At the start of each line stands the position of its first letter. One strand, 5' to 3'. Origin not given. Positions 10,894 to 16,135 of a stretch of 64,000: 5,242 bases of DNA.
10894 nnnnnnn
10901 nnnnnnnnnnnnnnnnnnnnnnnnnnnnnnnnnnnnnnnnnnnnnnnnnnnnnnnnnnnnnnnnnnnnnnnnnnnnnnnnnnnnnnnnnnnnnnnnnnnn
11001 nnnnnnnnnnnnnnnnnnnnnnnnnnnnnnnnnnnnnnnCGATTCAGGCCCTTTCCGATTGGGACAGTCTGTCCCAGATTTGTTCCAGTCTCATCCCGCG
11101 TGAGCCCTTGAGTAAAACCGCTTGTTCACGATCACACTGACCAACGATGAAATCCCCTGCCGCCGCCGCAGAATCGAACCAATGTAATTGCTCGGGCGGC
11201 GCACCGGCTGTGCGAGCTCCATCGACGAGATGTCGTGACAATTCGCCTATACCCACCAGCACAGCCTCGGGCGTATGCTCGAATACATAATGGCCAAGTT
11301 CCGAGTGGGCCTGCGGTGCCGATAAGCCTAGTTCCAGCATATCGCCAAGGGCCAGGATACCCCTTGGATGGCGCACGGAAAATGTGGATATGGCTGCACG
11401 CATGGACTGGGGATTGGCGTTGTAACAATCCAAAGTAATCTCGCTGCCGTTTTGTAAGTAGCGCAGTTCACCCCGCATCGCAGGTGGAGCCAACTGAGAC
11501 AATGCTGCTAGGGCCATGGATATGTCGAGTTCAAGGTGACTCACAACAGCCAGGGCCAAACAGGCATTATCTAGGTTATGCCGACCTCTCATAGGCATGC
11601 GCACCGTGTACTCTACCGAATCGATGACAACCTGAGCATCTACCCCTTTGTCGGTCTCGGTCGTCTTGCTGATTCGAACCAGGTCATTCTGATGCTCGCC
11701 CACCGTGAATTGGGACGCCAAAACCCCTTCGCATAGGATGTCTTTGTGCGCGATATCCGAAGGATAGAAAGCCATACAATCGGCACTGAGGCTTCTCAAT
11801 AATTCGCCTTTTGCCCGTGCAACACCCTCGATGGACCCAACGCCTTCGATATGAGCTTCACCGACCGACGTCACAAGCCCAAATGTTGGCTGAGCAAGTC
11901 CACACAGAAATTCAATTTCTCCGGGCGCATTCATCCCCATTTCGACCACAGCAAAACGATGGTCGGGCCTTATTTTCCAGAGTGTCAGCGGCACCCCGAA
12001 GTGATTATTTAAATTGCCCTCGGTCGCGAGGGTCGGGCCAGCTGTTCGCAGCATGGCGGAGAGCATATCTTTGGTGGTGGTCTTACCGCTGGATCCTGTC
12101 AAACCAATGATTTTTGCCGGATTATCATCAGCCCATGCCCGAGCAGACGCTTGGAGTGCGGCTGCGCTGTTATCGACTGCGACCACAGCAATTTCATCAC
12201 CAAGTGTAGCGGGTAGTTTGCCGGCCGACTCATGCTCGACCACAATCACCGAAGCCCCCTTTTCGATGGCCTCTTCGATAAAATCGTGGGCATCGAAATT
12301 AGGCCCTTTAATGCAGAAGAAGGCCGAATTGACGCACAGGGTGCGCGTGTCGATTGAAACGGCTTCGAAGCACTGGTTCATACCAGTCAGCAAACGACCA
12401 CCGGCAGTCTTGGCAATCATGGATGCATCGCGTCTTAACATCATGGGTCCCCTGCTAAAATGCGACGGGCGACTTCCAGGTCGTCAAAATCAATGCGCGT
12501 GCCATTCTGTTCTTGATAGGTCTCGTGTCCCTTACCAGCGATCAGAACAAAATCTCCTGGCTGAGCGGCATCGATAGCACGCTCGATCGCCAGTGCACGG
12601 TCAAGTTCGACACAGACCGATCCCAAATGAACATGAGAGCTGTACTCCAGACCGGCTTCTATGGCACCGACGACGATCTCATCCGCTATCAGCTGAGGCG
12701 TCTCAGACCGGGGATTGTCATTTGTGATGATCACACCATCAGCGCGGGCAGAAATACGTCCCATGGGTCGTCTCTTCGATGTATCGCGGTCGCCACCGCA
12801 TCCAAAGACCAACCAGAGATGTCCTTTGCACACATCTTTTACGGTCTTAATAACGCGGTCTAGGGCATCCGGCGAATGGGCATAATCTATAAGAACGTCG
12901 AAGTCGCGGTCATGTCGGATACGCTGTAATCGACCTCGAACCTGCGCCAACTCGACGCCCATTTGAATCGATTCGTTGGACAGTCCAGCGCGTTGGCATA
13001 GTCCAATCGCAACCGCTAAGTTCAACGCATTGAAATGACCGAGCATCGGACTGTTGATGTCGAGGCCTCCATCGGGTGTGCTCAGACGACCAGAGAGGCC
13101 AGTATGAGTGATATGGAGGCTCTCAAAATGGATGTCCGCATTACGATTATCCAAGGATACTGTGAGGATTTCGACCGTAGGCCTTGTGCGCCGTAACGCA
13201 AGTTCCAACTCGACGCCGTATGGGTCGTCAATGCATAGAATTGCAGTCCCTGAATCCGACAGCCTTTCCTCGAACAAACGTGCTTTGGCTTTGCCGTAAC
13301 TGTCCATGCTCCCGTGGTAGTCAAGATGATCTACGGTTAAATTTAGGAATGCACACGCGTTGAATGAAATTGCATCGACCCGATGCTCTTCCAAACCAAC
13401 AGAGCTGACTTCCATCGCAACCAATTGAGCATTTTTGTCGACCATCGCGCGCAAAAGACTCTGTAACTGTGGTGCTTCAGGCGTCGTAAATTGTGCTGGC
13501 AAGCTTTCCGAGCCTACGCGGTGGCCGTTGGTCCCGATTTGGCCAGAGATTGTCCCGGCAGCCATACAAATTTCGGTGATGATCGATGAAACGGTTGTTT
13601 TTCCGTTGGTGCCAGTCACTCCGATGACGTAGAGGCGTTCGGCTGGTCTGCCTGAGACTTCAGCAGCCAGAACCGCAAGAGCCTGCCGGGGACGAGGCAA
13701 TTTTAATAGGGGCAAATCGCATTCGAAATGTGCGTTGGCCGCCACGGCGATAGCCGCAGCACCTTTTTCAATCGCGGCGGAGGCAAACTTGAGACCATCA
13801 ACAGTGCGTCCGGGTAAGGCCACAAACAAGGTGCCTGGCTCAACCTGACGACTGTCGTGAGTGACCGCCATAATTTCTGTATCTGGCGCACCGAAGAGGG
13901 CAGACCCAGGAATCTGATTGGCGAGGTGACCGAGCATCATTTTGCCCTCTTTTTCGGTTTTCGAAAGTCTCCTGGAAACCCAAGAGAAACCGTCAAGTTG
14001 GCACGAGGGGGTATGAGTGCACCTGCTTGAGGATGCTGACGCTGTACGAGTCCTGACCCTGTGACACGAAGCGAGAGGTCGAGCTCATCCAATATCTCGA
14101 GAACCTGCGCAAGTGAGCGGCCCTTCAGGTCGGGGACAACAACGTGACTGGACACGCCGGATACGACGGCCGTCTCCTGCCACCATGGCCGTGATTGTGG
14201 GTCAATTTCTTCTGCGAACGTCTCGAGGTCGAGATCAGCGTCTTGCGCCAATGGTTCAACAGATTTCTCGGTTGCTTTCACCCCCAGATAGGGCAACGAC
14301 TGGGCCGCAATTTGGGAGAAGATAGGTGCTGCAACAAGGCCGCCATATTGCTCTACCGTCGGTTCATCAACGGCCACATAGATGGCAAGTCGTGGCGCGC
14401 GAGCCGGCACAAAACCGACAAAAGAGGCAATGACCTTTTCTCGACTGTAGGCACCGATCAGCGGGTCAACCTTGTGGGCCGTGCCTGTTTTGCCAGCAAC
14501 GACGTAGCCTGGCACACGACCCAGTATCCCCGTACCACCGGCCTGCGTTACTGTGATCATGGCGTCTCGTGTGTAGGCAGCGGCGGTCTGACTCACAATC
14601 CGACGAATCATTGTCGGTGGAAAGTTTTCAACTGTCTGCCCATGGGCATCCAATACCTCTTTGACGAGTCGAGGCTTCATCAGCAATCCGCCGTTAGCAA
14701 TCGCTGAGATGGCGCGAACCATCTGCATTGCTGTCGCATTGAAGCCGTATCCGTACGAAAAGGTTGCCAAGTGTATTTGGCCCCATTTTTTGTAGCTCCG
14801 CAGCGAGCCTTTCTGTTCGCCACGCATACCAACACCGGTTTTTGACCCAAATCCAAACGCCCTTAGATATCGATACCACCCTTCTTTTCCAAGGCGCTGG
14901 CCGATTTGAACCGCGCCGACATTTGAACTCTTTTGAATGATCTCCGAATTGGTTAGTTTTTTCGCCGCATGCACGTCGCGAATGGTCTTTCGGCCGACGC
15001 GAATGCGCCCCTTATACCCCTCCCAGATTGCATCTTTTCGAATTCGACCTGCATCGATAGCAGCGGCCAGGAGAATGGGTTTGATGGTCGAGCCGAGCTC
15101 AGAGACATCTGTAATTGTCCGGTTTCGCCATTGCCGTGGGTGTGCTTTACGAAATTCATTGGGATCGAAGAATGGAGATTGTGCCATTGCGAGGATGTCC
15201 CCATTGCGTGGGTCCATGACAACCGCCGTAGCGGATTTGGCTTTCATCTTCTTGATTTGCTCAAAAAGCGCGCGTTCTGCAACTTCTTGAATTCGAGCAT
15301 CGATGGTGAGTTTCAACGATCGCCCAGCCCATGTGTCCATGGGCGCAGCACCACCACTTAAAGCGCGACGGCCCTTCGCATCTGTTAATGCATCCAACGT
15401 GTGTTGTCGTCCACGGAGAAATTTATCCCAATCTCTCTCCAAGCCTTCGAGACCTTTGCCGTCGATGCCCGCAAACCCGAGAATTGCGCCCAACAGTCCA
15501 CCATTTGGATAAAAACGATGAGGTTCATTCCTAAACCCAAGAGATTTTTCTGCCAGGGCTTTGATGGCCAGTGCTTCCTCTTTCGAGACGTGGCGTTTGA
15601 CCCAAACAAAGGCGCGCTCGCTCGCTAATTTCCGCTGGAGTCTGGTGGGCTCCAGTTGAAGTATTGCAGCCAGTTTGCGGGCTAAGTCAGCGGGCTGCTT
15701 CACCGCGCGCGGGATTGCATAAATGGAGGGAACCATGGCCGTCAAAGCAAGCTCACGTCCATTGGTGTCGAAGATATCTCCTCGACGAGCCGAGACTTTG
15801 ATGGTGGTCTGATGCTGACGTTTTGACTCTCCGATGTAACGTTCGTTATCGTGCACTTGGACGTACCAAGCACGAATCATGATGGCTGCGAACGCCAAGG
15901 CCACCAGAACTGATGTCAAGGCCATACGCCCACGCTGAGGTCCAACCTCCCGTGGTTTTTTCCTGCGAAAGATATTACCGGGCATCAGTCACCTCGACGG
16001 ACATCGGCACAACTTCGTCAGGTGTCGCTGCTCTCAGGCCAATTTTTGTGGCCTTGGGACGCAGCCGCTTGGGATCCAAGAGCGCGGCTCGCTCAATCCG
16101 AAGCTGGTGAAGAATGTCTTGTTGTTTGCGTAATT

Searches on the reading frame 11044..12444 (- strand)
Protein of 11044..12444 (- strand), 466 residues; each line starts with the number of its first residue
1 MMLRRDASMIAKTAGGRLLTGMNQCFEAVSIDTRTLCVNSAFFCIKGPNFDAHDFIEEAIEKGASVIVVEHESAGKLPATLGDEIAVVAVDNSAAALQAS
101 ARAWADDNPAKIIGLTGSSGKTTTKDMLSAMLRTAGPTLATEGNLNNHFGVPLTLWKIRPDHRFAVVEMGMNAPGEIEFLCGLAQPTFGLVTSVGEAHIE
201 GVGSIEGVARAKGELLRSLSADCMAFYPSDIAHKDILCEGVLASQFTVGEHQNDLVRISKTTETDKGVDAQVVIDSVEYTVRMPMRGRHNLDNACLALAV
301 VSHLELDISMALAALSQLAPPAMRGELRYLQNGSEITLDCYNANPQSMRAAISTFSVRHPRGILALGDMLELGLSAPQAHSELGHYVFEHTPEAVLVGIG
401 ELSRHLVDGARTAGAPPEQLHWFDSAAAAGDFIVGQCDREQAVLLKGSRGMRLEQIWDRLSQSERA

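Call 53: search_protein_families(library=pfam, proteins=[window:11044-12444:-], max_evalue=0.0001)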
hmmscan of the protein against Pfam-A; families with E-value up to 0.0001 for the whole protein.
window:11044-12444:- (466 aa): 3 families
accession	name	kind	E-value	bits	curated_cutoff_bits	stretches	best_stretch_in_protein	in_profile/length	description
PF08245.18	Mur_ligase_M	-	1.3e-37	130.1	24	1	116-301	2-200/200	Mur ligase middle domain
PF02875.26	Mur_ligase_C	-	2.4e-15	57.9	28.4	1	324-449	2-127/127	Mur ligase, glutamate ligase domain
PF01225.30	Mur_ligase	-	7.2e-07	29.9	21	1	28-103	4-93/95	Mur ligase family, catalytic domain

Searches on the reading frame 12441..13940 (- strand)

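Call 54: search_protein_families(library=pfam, proteins=[window:12441-13940:-], max_evalue=0.0001)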
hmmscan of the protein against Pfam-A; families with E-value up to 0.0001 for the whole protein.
window:12441-13940:- (499 aa): 3 families
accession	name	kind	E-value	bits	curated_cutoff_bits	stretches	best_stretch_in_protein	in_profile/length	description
PF08245.18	Mur_ligase_M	-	1.2e-48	166.1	24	1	108-314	1-199/200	Mur ligase middle domain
PF02875.26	Mur_ligase_C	-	1.3e-29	104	28.4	1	336-471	1-127/127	Mur ligase, glutamate ligase domain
PF01225.30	Mur_ligase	-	8.6e-10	39.3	21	1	23-93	2-92/95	Mur ligase family, catalytic domain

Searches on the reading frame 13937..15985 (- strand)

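Call 54: search_protein_families(library=pfam, proteins=[window:13937-15985:-], max_evalue=0.0001)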
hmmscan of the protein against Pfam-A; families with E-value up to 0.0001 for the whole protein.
window:13937-15985:- (682 aa): 3 families
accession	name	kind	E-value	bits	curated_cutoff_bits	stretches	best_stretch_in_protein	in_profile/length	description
PF00905.27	Transpeptidase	-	1e-75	255.2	22.1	1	253-560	2-298/299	Penicillin binding protein transpeptidase domain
PF03717.20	PBP_dimer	-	8.7e-15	56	24.4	1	64-206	2-174/180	Penicillin-binding Protein dimerisation domain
PF03793.24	PASTA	-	3.5e-08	33.7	23.2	1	615-667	1-61/64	PASTA domain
